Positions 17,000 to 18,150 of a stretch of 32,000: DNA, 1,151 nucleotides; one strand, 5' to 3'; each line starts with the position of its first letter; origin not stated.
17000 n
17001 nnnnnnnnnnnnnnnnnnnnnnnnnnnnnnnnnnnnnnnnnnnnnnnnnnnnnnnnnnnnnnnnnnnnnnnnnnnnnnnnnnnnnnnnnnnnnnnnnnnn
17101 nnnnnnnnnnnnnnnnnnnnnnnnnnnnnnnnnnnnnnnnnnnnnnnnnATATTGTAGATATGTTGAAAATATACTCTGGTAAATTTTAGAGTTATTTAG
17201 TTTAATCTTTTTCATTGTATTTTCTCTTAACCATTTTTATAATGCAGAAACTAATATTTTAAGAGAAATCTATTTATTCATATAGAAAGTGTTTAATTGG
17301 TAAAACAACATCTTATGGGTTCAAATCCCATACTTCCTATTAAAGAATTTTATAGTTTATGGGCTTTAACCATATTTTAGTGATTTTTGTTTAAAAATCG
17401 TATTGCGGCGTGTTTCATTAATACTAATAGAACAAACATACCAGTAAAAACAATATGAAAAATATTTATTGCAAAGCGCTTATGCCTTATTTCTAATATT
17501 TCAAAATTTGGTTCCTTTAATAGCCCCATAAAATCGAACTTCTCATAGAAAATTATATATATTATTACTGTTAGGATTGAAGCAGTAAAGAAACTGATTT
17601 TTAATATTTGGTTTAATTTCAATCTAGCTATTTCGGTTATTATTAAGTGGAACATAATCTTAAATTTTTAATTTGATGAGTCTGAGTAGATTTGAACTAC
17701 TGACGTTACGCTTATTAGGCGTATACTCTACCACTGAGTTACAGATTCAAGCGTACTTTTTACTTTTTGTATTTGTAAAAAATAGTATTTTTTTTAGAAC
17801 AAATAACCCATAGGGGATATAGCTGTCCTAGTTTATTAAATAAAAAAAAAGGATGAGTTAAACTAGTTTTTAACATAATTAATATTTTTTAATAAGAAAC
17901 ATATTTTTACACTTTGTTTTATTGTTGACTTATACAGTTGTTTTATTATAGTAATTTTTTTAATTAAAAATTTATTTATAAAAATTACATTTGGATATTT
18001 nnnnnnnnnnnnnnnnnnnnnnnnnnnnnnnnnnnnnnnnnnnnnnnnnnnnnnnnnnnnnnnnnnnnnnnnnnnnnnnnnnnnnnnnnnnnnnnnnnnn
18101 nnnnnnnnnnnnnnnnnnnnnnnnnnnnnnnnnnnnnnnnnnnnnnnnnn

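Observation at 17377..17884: A ~230-bp dispersed direct repeat places the cox3 leader and start codon in front of orphan ORF92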

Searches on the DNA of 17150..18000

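Call 86: search_rna_families(source=window, start=17150, end=18000, threshold=evalue, max_evalue=1)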
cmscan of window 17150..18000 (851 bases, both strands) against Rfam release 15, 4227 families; matches with E-value up to 1: 2.
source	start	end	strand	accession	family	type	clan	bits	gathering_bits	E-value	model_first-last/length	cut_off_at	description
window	17677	17748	-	RF00005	tRNA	Gene; tRNA;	CL00001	63.2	29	3.1e-13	1-71/71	no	tRNA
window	17284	17339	+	RF00005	tRNA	Gene; tRNA;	CL00001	28.2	29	0.0014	1-71/71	no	tRNA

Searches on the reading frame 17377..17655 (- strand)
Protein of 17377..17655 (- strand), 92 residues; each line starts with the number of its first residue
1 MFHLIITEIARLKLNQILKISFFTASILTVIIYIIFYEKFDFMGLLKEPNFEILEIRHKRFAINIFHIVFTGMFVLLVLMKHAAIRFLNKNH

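Call 8: search_protein_families(library=pfam, proteins=[window:17377-17655:-], max_evalue=0.01)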
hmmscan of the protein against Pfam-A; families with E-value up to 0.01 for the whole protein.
window:17377-17655:- (92 aa): 1 family
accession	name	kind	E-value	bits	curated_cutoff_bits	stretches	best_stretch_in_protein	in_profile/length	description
PF17009.10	DUF5090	-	0.0082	16.6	27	0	7-73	43-106/187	Domain of unknown function (DUF5090)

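Call 15: find_encoding_contigs(protein=window:17377-17655:-, flank=10000, max_places=10)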
Protein window:17377-17655:- (92 aa): 3 contigs read that carry it; 3 places shown.
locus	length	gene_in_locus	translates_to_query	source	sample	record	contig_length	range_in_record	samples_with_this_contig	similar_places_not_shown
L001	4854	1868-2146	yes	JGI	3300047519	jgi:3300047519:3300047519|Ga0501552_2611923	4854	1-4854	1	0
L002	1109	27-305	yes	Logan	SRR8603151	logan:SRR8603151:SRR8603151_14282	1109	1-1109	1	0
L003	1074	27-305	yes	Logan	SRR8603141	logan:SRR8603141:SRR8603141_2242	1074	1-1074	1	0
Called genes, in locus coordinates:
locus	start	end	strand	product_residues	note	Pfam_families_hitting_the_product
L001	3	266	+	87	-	PF00189:Ribosomal_S3_C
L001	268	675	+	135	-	PF00252:Ribosomal_L16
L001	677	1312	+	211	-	-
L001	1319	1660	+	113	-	-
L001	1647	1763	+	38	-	-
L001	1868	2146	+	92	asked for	-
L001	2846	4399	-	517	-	PF03175:DNA_pol_B_2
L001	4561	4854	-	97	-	?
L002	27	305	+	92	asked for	-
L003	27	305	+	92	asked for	-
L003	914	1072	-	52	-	?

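Call 21: find_homologous_proteins(query=window:17377-17655:-, max_evalue=1)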
Query window:17377-17655:- (92 aa): 1 proteins with E <= 1 among 2 candidates.
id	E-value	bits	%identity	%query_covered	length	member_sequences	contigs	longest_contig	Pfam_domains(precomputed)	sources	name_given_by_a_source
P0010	6.0e-49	182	100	100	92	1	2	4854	-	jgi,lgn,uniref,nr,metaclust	jgi:hypothetical protein|uniref:Orf92 n=1 Tax=Ochromonas danica TaxID=2986 RepID=Q9G912_OCHDN|nr:orf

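Call 35: search_protein_representatives(protein=window:17377-17655:-)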
Query: 92 residues. Proteins with E-value up to 0.001 (for the whole library): 2; up to 1e-10: 1; up to 1e-30: 1. The best 2 are listed.
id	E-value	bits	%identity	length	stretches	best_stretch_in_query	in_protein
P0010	1.9e-49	181.6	100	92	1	1-92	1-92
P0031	9.3e-05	39.1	38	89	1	8-84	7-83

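Call 39: find_encoding_contigs(protein=P0031, flank=10000, max_places=10)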
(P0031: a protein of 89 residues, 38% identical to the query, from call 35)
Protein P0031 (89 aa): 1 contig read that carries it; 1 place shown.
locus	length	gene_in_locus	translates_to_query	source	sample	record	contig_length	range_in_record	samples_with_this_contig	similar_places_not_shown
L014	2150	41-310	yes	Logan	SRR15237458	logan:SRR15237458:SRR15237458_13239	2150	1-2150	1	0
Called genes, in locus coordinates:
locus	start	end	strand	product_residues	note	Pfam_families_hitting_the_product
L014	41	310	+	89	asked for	-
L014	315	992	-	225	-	-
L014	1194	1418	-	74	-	PF00137:ATP-synt_C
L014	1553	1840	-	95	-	PF00338:Ribosomal_S10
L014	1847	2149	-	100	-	?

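Call 82: search_protein_families(library=pfam, proteins=[window:17377-17655:-, P0031, L014:315-992:-], max_evalue=5)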
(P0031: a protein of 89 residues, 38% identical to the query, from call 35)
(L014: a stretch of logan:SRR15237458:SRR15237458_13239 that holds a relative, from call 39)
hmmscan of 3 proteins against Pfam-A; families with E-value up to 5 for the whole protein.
window:17377-17655:- (92 aa): 3 families
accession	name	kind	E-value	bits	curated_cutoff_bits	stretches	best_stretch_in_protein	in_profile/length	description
PF17009.10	DUF5090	-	0.0082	16.6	27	1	7-73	43-106/187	Domain of unknown function (DUF5090)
PF13127.11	DUF3955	-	0.17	12.3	22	1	19-54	5-39/59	Protein of unknown function (DUF3955)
PF17428.7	DUF5412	-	4.3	7.6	25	1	17-65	4-52/118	Family of unknown function (DUF5412)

P0031 (89 aa): 0 families

L014:315-992:- (225 aa): 1 family
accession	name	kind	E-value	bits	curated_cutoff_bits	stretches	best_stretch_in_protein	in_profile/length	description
PF16492.10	Cadherin_C_2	-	0.72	11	31.5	1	62-97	2-39/85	Cadherin cytoplasmic C-terminal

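Call 83: search_protein_families(library=ncbifam, proteins=[window:17377-17655:-, P0031, L014:315-992:-], max_evalue=1)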
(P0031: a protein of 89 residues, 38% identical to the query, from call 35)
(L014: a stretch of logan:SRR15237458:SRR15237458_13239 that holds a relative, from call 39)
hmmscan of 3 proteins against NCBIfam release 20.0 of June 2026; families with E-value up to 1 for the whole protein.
window:17377-17655:- (92 aa): 0 families

P0031 (89 aa): 1 family
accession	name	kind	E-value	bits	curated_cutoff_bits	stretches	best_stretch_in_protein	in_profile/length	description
NF038008.1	ABC_perm_DarB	equivalog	0.42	8.4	700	1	15-85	318-387/777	darobactin export ABC transporter permease subunit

L014:315-992:- (225 aa): 1 family
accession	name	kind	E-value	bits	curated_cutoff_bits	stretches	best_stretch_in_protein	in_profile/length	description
TIGR02379.1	ECA_wecE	subfamily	0.022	13.5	434.85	1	73-130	315-370/376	dTDP-4-amino-4,6-dideoxy-D-glucose transaminase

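Call 91: predict_structure(alignment_id=A6)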
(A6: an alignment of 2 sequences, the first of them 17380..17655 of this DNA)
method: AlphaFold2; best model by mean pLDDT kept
length: 92 residues; sequences in the alignment: 2
mean_pLDDT: 84.7   pTM: 0.69
mean pLDDT of the five models: 84.7, 84.6, 84.3, 78.9, 70.8
residues with pLDDT >= 90: 43; 70-90: 34; 50-70: 15; < 50: 0
segments of 3 or more residues with pLDDT < 50: none
pLDDT, mean of each block of 10 residues (from residue 1): 85 93 96 78 60 78 93 96 89 62
secondary structure, 60 per line:
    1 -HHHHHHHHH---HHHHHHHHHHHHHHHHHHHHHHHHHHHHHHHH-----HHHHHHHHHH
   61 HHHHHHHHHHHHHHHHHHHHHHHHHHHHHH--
elements in order: H2-10 H14-45 H51-90

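Call 93: fold_search(model_id=the predicted structure, library=pdb)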
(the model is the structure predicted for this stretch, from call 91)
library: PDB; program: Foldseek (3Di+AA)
matches with E <= 10: 18; with E <= 0.001: 0
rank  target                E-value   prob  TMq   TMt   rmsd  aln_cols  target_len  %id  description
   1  3gvm_B                1.8e+00  0.28  0.43  0.42   7.2        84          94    8  Structure of the homodimeric WXG-100 family protein from Streptococcus agalactiae (released 2010-09-08)
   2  3gvm_A                3.9e+00  0.16  0.43  0.42   7.3        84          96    8  Structure of the homodimeric WXG-100 family protein from Streptococcus agalactiae (released 2010-09-08)
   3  3gvm_C                3.9e+00  0.16  0.43  0.41   7.3        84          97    8  Structure of the homodimeric WXG-100 family protein from Streptococcus agalactiae (released 2010-09-08)
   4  3zbh_F                3.9e+00  0.15  0.44  0.44   7.3        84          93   12  Geobacillus thermodenitrificans EsxA crystal form I (released 2012-11-21)
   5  2vrz_B                4.4e+00  0.15  0.43  0.45   7.5        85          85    9  Structural analysis of homodimeric staphylococcal aureus EsxA (released 2008-08-26)
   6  3zbh_B                4.4e+00  0.15  0.44  0.44   6.7        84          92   12  Geobacillus thermodenitrificans EsxA crystal form I (released 2012-11-21)
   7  3gwk_E                4.4e+00  0.15  0.44  0.42   7.2        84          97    8  Structure of the homodimeric WXG-100 family protein from Streptococcus agalactiae (released 2010-09-08)
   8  3o9o_B                4.4e+00  0.14  0.41  0.40   7.6        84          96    7  Crystal Structure of GBS1074, an Esat-6 homologue from Group B Streptococcus (released 2010-11-10)
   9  2yzr_C                4.4e+00  0.14  0.42  0.15   9.2        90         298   16  Crystal structure of pyridoxine biosynthesis protein from Methanocaldococcus jannaschii (released 2007-11-06)
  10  2vs0_A                4.4e+00  0.13  0.39  0.41   7.4        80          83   10  Structural analysis of homodimeric staphylococcal aureus virulence factor EsxA (released 2008-08-26)
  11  2vs0_B                4.7e+00  0.14  0.41  0.44   7.4        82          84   10  Structural analysis of homodimeric staphylococcal aureus virulence factor EsxA (released 2008-08-26)
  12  3gwk_C                5.3e+00  0.13  0.43  0.41   7.3        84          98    8  Structure of the homodimeric WXG-100 family protein from Streptococcus agalactiae (released 2010-09-08)
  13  3zbh_H                6.9e+00  0.10  0.42  0.42   7.5        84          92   11  Geobacillus thermodenitrificans EsxA crystal form I (released 2012-11-21)
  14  4hwa_A                6.9e+00  0.10  0.45  0.19   9.0        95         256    5  Crystal Structure of Escherichia coli MscS Wildtype (Open State) (released 2013-02-13)
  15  2yzr_B                7.8e+00  0.09  0.42  0.15   9.2        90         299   16  Crystal structure of pyridoxine biosynthesis protein from Methanocaldococcus jannaschii (released 2007-11-06)
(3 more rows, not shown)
